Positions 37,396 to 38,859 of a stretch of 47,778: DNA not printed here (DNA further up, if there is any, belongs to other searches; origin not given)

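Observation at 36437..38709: Methyltransferase translationally coupled to a DUF262/HNH nuclease: candidate non-canonical restriction or defence module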

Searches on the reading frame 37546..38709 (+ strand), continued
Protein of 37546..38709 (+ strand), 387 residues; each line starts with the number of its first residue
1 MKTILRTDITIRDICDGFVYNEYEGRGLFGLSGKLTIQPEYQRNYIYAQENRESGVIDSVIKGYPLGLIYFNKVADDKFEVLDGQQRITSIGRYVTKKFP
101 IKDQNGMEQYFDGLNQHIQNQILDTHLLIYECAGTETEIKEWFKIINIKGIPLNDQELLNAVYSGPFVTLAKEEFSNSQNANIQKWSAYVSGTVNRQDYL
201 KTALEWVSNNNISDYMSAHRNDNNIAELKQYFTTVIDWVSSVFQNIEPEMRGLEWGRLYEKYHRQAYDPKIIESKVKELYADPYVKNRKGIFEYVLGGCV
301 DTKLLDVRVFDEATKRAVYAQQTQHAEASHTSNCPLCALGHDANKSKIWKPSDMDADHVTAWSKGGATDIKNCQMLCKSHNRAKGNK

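Call 93: find_encoding_contigs(protein=P0404, flank=8000, max_places=3)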
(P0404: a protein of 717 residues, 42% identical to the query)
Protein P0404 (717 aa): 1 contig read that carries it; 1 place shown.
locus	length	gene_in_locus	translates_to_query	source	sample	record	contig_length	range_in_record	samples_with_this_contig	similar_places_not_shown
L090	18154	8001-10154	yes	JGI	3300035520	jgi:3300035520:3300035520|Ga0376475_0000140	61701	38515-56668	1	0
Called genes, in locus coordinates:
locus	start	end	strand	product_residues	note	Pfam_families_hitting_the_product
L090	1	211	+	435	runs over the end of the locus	PF27142:Aq_aa04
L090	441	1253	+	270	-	PF00454:PI3_PI4_kinase (weak)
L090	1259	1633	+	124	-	-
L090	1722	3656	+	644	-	PF22745:Nlig-Ia, PF01653:DNA_ligase_aden, PF03120:OB_DNA_ligase, PF12826:HHH_2 (weak), PF00533:BRCT, PF12738:PTCB-BRCT (weak)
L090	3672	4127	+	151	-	-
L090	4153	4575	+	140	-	-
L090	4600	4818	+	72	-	-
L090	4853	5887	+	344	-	PF15617:C-C_Bond_Lyase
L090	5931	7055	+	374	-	PF15609:PRTase_2, PF12500:TRSP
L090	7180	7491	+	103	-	-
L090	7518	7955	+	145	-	PF13443:HTH_26 (faint), PF01381:HTH_3 (faint)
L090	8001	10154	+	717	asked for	PF13651:EcoRI_methylase, PF03235:GmrSD_N, PF01844:HNH, PF14279:HNH_5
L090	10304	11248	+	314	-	PF11202:StiP, PF15608:PELOTA_1, PF01248:Ribosomal_L7Ae (weak)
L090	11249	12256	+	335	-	PF15632:ATPgrasp_Ter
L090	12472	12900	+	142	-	-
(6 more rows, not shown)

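Call 94: find_encoding_contigs(protein=P0405, flank=4000, max_places=3)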
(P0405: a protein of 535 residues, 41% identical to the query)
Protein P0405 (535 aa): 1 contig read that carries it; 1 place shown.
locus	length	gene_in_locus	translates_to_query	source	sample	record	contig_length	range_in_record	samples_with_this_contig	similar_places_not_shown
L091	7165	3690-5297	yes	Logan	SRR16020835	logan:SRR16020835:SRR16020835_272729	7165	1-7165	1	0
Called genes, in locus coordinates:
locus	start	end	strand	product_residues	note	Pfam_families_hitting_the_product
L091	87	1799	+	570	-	PF01844:HNH, PF14279:HNH_5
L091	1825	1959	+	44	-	-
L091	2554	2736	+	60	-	-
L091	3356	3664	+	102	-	PF13651:EcoRI_methylase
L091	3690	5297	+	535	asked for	PF13651:EcoRI_methylase, PF03235:GmrSD_N, PF01844:HNH, PF14279:HNH_5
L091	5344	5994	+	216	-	PF13589:HATPase_c_3 (weak)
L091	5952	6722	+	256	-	PF25856:MPN635_N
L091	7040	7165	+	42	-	?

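Call 95: find_encoding_contigs(protein=P0432, flank=5000, max_places=3)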
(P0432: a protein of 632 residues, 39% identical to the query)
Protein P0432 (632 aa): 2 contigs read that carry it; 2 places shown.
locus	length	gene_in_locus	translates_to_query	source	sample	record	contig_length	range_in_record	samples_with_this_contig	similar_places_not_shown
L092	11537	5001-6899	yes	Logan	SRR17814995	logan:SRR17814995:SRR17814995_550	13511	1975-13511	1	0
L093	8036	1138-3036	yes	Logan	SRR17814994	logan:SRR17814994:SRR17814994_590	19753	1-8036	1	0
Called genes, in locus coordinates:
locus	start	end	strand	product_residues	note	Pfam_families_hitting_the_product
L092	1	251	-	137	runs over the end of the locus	-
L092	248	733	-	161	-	PF01510:Amidase_2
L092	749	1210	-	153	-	PF24608:PDDEXK_15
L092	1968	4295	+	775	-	PF22763:NrS1-1_pol-like_HBD (weak)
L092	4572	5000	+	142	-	-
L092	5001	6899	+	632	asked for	PF13651:EcoRI_methylase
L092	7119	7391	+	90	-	-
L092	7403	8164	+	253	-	PF04542:Sigma70_r2, PF04545:Sigma70_r4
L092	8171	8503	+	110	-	-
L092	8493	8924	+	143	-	PF23791:DUF7173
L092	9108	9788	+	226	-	PF13479:AAA_24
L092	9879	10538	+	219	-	PF05037:DUF669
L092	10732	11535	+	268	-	?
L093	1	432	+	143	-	?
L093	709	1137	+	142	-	-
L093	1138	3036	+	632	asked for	PF13651:EcoRI_methylase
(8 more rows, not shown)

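Call 104: find_related_loci(query=A3, collection=viral_contigs, flank=3000)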
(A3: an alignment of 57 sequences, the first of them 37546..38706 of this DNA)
Query A3 (387 aa) in viral_contigs; peptide patterns used: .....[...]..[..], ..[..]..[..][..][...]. (x = any residue, [..] = any of these).
566 stretches matched a pattern; 332 encode a relative of the query (tblastn E <= 1e-3); the best 80 are kept; 80 distinct loci.
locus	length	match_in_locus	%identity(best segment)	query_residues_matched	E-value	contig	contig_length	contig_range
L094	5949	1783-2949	74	1-387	0e+0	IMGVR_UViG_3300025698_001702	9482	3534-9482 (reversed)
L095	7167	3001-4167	72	1-387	0e+0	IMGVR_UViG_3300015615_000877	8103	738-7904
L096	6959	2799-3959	73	1-387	0e+0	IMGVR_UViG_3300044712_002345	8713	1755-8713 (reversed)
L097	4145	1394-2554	72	1-387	0e+0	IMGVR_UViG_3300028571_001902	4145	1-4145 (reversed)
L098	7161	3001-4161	73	1-387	0e+0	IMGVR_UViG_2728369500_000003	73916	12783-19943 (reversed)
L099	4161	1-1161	72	1-387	0e+0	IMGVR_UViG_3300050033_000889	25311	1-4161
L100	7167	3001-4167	73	1-387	0e+0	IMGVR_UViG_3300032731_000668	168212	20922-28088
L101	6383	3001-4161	72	1-387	0e+0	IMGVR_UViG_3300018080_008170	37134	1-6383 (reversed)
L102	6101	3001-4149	72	5-387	0e+0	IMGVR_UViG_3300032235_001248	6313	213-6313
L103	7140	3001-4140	72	8-387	0e+0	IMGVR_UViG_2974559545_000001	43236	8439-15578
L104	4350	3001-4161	71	1-387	0e+0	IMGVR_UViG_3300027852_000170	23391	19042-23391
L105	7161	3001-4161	71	1-387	0e+0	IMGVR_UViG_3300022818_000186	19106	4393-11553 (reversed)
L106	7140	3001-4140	71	8-387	0e+0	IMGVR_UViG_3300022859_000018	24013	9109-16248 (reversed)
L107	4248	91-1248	71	1-387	0e+0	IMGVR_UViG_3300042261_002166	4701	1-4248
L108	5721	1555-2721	71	1-387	0e+0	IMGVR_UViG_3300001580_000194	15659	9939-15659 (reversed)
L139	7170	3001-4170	61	1-387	2e-164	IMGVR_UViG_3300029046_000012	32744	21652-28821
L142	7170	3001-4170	61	1-387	4e-164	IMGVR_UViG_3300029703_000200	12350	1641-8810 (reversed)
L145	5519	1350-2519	61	1-387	1e-164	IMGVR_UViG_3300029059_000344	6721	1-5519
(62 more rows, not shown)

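Call 109: search_protein_families(library=pfam, proteins=[L142:711-1829:+, L142:2127-2978:+, L142:4220-5143:+, L139:609-1286:+], max_evalue=0.01)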
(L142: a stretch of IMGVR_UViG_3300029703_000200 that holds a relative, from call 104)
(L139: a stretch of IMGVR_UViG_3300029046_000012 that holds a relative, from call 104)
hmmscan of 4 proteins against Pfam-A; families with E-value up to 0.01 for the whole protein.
L142:711-1829:+ (372 aa): 1 family
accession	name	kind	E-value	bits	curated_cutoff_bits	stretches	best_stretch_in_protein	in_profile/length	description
PF13651.11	EcoRI_methylase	-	3.3e-135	451.3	26.4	1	5-367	1-345/345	Adenine-specific methyltransferase EcoRI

L142:2127-2978:+ (283 aa): 1 family
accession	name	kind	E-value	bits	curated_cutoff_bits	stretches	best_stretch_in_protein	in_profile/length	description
PF02498.22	Bro-N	-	1.1e-12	48.8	25.6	1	14-110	1-93/96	BRO family, N-terminal domain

L142:4220-5143:+ (307 aa): 2 families
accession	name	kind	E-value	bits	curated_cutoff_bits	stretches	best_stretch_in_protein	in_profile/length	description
PF00589.27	Phage_integrase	-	6e-29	101.4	27.1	1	124-289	16-169/172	Phage integrase family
PF14659.12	Phage_int_SAM_3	-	3e-07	31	22.6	1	6-57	1-54/58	Phage integrase, N-terminal SAM-like domain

L139:609-1286:+ (225 aa): 2 families
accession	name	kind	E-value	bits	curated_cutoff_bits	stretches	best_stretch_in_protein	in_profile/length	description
PF00717.28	Peptidase_S24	-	1.1e-14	54.6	23.3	1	104-211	5-108/116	Peptidase S24-like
PF12844.13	HTH_19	-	0.00073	19.8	30.2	1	7-68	3-63/64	Helix-turn-helix domain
